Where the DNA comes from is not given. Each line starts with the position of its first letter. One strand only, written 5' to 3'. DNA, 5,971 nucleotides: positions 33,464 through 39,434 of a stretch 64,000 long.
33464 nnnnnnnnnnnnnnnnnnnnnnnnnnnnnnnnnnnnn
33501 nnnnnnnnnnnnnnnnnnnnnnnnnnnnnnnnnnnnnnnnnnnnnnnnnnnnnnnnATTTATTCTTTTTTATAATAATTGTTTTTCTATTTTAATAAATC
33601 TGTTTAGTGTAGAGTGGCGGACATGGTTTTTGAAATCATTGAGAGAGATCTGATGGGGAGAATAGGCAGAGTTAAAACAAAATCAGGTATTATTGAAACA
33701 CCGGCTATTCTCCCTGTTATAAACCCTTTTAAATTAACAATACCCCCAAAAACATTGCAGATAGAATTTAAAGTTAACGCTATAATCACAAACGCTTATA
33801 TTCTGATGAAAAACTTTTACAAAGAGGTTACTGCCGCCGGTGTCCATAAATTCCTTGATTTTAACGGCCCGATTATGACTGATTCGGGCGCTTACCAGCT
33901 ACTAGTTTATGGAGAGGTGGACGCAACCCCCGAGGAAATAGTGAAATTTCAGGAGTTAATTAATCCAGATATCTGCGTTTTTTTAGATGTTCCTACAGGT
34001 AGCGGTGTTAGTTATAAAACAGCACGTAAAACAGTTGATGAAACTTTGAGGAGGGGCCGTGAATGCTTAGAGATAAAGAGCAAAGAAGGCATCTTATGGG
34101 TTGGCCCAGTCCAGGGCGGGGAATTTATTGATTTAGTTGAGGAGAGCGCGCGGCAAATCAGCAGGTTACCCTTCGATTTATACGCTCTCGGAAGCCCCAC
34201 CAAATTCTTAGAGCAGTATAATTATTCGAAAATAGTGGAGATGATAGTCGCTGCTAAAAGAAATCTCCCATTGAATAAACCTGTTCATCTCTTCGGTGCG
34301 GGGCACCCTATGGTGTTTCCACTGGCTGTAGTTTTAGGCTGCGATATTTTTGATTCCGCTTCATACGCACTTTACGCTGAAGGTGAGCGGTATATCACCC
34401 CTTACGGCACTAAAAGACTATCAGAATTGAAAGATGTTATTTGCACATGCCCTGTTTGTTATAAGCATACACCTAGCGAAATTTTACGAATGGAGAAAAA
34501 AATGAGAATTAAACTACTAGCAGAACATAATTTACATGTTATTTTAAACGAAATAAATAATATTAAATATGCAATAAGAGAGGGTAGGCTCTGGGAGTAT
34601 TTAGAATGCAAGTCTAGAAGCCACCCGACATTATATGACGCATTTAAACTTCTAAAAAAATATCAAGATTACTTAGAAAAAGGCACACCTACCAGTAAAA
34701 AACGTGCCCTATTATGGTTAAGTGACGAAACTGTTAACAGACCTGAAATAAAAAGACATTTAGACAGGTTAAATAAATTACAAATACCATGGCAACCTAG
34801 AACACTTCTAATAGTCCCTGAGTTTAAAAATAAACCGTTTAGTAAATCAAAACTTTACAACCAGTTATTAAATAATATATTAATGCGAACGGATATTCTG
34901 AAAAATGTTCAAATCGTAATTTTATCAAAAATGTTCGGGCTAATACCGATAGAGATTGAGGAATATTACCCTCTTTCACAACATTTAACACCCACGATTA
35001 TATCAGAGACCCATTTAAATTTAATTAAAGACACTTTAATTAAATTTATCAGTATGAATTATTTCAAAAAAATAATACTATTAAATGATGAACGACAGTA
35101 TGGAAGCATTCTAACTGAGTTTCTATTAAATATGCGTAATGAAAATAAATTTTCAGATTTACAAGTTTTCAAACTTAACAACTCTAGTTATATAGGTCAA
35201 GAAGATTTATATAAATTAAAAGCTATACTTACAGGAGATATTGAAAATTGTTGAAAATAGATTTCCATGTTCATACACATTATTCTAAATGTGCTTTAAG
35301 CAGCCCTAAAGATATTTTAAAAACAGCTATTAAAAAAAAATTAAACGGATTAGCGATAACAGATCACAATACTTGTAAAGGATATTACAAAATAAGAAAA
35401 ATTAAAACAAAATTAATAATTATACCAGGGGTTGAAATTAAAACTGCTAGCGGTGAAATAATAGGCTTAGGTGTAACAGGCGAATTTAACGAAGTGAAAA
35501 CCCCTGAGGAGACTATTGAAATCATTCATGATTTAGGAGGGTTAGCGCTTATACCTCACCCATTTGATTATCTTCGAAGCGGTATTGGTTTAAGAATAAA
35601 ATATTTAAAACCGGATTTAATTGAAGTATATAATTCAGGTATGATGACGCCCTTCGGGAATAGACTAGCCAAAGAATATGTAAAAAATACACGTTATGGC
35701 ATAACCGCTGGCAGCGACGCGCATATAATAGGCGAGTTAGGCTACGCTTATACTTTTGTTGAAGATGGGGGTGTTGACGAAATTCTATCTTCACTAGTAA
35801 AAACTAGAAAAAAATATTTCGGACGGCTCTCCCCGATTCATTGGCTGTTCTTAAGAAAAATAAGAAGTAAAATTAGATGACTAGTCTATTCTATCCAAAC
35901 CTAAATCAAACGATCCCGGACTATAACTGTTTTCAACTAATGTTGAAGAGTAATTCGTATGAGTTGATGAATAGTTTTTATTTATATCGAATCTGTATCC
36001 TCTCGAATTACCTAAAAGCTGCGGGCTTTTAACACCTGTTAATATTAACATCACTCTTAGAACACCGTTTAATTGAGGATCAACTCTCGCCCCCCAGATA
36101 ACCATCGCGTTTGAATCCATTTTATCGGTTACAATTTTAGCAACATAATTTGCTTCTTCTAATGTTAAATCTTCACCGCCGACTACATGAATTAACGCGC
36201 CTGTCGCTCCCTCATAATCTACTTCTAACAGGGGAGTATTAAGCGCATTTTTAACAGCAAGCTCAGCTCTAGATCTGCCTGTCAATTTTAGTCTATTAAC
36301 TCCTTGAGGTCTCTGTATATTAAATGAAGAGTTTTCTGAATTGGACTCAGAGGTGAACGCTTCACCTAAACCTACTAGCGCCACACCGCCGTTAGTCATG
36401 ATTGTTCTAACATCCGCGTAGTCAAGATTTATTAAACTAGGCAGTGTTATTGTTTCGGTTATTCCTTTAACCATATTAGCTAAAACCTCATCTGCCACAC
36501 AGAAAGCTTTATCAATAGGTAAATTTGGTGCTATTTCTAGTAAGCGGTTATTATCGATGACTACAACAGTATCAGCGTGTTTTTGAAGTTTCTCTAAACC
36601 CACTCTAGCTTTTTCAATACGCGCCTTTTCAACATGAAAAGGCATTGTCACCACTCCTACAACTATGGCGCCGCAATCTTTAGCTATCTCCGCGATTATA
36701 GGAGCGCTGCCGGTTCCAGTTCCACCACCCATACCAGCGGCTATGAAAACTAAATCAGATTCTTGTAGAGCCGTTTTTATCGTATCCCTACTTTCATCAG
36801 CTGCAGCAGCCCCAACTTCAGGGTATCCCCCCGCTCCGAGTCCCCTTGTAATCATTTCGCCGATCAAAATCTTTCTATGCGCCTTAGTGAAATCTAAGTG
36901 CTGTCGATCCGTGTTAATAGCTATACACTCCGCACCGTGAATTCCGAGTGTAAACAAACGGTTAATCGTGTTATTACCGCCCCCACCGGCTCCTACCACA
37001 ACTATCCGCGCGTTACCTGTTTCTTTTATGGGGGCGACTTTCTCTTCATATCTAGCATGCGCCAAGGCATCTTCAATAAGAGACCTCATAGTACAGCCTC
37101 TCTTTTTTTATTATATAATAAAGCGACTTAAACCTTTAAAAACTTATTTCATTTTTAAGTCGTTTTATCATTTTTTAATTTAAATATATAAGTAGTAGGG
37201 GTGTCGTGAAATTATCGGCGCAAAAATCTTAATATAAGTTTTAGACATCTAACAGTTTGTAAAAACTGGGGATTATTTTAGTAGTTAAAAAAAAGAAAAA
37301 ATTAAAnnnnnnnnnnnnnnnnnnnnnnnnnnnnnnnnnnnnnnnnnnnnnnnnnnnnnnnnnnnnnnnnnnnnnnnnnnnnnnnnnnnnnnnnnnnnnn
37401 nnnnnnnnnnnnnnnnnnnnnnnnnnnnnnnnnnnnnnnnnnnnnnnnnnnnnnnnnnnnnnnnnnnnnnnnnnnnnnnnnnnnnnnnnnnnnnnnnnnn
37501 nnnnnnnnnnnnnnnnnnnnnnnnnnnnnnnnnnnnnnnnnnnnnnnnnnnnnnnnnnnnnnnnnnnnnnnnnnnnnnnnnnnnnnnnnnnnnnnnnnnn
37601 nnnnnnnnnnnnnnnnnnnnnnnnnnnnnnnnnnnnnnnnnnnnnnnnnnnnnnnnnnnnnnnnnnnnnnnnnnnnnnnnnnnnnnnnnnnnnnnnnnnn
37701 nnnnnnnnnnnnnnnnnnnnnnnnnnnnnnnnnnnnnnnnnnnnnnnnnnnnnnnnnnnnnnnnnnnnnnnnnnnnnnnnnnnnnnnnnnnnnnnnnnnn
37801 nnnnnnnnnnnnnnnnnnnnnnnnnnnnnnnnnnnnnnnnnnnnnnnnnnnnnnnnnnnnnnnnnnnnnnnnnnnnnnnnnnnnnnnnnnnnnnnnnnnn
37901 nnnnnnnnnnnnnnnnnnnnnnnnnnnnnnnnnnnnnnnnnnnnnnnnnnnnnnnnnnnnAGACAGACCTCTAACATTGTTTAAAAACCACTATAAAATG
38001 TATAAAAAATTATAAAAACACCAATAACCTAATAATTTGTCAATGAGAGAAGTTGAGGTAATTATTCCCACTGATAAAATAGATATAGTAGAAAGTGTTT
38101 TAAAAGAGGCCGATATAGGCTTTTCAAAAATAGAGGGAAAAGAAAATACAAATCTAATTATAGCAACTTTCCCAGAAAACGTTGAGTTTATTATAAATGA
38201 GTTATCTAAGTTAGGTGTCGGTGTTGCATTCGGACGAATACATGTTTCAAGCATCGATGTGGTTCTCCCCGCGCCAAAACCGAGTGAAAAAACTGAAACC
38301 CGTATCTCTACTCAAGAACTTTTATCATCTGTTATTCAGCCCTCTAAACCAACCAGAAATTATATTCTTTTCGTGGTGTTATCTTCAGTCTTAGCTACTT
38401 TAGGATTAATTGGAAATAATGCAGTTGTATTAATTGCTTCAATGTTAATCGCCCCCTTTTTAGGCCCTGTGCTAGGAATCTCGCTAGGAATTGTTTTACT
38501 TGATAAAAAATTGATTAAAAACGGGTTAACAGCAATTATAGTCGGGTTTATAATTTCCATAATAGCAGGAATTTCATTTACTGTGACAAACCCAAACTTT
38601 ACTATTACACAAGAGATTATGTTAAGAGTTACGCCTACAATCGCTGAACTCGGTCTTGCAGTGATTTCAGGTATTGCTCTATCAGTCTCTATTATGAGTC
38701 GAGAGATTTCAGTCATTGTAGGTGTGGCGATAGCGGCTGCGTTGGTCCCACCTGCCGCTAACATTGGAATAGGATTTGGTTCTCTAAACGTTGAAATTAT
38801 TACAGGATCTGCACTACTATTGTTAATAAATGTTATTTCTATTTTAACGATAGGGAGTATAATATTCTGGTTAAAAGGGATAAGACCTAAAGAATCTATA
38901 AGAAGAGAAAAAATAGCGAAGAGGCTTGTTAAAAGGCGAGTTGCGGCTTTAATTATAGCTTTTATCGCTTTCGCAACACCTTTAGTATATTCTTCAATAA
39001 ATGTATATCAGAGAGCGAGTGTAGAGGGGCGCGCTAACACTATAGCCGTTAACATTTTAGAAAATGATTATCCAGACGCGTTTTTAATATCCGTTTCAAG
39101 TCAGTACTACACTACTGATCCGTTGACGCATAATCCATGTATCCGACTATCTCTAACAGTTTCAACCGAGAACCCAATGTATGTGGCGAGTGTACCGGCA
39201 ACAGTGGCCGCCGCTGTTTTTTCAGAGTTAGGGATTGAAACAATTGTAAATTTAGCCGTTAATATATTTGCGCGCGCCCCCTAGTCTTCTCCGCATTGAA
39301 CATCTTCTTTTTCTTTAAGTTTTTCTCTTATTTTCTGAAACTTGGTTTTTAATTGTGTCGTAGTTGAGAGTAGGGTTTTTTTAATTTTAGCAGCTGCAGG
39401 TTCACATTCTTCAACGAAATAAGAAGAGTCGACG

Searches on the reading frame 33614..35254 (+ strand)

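Call 79: search_protein_families(library=pfam, proteins=[window:33614-35254:+], max_evalue=0.00001)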
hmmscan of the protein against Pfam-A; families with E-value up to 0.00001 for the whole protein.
window:33614-35254:+ (546 aa): 2 families
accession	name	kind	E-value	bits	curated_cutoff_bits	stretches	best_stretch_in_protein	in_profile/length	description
PF01702.25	TGT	-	2.4e-84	283.9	26.3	1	15-338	3-356/357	Queuine tRNA-ribosyltransferase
PF17884.7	DUF5591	-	1.8e-09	38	26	1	379-510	1-127/150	Domain of unknown function (DUF5591)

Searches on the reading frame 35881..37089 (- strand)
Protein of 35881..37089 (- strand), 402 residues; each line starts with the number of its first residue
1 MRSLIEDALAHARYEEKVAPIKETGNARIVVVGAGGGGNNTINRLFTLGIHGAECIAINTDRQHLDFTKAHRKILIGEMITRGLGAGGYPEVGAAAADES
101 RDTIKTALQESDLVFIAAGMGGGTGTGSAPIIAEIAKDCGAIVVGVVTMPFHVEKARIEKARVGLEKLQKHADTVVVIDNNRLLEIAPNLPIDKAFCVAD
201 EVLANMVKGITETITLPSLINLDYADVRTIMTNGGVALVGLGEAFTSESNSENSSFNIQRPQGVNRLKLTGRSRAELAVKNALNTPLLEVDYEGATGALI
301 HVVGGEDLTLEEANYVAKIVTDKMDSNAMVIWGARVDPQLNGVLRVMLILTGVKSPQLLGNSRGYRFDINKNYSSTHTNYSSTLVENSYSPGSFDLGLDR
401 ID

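Call 40: search_protein_families(library=pfam, proteins=[window:35881-37089:-], max_evalue=0.001)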
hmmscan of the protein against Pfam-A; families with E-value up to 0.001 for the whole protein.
window:35881-37089:- (402 aa): 2 families
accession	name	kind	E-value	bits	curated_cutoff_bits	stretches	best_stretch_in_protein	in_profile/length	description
PF00091.31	Tubulin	-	1.1e-48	166.5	33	1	28-187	1-189/190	Tubulin/FtsZ family, GTPase domain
PF12327.13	FtsZ_C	-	1.7e-29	102.4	27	1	270-354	11-95/95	FtsZ family, C-terminal domain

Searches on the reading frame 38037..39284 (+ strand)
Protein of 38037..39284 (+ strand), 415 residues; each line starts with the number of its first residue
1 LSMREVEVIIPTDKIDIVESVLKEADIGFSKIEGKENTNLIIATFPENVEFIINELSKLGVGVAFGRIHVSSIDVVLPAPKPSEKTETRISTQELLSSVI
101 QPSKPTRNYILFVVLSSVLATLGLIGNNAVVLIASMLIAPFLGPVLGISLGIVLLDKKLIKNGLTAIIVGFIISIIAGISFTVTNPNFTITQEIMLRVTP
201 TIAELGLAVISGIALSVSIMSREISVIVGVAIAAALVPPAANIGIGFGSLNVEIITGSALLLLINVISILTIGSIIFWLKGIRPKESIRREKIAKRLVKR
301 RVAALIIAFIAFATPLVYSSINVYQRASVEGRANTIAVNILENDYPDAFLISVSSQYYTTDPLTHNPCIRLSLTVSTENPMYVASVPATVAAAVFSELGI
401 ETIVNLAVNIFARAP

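Call 6: search_protein_families(library=pfam, proteins=[window:38037-39284:+], max_evalue=0.01)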
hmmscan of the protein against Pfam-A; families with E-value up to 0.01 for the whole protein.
window:38037-39284:+ (415 aa): 1 family
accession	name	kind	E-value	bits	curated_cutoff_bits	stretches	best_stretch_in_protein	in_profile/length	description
PF04087.19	DUF389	-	1.2e-33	116.5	23.9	1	136-270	1-136/137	Domain of unknown function (DUF389)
